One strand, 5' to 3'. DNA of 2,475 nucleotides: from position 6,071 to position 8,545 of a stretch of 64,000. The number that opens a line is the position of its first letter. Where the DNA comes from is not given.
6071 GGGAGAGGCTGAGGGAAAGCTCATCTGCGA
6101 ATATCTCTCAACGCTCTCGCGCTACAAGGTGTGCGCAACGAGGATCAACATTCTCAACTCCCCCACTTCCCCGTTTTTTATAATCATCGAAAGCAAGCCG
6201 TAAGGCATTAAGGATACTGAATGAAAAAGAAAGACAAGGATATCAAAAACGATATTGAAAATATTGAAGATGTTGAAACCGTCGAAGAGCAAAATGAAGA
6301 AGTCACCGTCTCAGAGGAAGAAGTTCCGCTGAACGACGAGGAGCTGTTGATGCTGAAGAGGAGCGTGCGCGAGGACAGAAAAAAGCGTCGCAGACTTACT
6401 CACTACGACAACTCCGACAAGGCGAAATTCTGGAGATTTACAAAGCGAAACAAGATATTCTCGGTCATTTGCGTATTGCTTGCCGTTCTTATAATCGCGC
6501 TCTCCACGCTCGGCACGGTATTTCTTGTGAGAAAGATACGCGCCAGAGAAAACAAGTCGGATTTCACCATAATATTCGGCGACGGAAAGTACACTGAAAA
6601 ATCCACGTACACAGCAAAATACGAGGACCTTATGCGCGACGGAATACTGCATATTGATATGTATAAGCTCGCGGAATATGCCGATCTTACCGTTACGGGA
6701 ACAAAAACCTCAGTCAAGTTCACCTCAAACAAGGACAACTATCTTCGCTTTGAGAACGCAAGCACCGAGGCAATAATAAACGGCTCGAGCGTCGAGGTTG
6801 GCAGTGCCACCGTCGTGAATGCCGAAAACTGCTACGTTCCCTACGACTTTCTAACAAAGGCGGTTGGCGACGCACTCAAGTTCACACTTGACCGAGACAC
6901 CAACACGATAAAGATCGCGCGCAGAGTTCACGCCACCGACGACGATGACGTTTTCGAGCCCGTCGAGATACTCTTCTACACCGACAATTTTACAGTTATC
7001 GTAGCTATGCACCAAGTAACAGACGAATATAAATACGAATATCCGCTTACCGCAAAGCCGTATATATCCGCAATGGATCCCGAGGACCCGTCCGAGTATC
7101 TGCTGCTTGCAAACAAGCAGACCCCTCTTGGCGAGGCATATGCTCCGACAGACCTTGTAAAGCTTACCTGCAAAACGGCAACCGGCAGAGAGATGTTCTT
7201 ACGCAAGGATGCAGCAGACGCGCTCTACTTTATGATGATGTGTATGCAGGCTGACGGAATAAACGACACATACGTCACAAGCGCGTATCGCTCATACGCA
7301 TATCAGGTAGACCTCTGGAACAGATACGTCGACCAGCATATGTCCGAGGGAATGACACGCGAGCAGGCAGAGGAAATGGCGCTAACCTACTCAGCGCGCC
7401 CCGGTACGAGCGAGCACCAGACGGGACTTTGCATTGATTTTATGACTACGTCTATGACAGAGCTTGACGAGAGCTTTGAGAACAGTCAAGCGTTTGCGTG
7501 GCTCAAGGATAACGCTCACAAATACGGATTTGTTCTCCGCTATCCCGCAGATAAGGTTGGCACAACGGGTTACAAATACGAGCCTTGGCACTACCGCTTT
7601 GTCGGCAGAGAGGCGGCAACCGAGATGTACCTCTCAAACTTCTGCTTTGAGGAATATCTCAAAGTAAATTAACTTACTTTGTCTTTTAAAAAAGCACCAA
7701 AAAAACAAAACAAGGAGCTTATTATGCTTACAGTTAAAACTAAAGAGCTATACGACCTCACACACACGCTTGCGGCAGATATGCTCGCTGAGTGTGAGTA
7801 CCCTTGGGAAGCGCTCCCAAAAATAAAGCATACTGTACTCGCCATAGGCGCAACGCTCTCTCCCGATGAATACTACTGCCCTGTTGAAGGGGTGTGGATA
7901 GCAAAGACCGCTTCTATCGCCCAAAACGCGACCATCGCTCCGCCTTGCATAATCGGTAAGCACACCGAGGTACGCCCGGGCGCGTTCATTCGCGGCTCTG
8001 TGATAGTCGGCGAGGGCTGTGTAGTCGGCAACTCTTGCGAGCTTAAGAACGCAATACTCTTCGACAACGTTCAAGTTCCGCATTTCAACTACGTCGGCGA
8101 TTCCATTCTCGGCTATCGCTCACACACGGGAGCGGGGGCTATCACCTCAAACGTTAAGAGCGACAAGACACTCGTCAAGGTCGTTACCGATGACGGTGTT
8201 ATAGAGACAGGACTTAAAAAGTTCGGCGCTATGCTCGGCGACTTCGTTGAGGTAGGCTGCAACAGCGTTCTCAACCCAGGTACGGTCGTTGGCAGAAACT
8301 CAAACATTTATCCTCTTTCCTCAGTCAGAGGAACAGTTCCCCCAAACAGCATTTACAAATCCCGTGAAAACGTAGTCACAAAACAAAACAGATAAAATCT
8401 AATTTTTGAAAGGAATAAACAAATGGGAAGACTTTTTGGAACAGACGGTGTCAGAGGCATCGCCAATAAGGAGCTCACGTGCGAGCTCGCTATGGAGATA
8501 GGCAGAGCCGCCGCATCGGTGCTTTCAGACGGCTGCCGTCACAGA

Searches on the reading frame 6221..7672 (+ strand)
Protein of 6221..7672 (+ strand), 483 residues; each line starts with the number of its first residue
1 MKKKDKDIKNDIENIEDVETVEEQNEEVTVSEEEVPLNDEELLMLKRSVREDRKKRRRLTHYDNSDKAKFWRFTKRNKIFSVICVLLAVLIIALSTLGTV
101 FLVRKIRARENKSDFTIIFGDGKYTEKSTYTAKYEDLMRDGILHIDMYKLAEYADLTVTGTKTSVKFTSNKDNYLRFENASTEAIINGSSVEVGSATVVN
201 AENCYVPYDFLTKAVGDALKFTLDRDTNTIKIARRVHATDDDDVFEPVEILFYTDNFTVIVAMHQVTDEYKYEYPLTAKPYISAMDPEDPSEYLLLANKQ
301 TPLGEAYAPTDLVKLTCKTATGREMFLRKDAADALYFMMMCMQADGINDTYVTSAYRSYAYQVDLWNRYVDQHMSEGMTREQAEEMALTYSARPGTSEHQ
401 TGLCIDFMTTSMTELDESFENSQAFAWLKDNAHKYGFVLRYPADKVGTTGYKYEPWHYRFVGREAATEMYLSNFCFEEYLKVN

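Call 39: search_protein_families(library=pfam, proteins=[window:6221-7672:+], max_evalue=0.00001)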
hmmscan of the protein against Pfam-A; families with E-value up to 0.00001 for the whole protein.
window:6221-7672:+ (483 aa): 2 families
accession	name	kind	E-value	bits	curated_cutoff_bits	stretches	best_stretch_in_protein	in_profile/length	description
PF02557.22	VanY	-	4.4e-40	137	25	1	326-462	3-131/132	D-alanyl-D-alanine carboxypeptidase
PF07833.16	Cu_amine_oxidN1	-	4.8e-06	26.9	24.2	0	140-232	17-108/108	Copper amine oxidase N-terminal domain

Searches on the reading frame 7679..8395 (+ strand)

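Call 39: search_protein_families(library=pfam, proteins=[window:7679-8395:+], max_evalue=0.00001)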
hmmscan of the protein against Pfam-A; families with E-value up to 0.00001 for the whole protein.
window:7679-8395:+ (238 aa): 3 families
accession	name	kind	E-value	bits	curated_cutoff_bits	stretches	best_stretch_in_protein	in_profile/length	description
PF25084.1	LbH_EIF2B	-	7.1e-16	58.6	54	1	72-154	4-85/105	EIF2B subunit epsilon LbH domain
PF00132.30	Hexapep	-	1.2e-15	56.9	27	1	89-123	1-35/36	Bacterial transferase hexapeptide (six repeats)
PF24894.1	Hexapep_GlmU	-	1.4e-08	35.2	23.3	0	80-140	26-84/104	GlmU-like, C-terminal hexapeptide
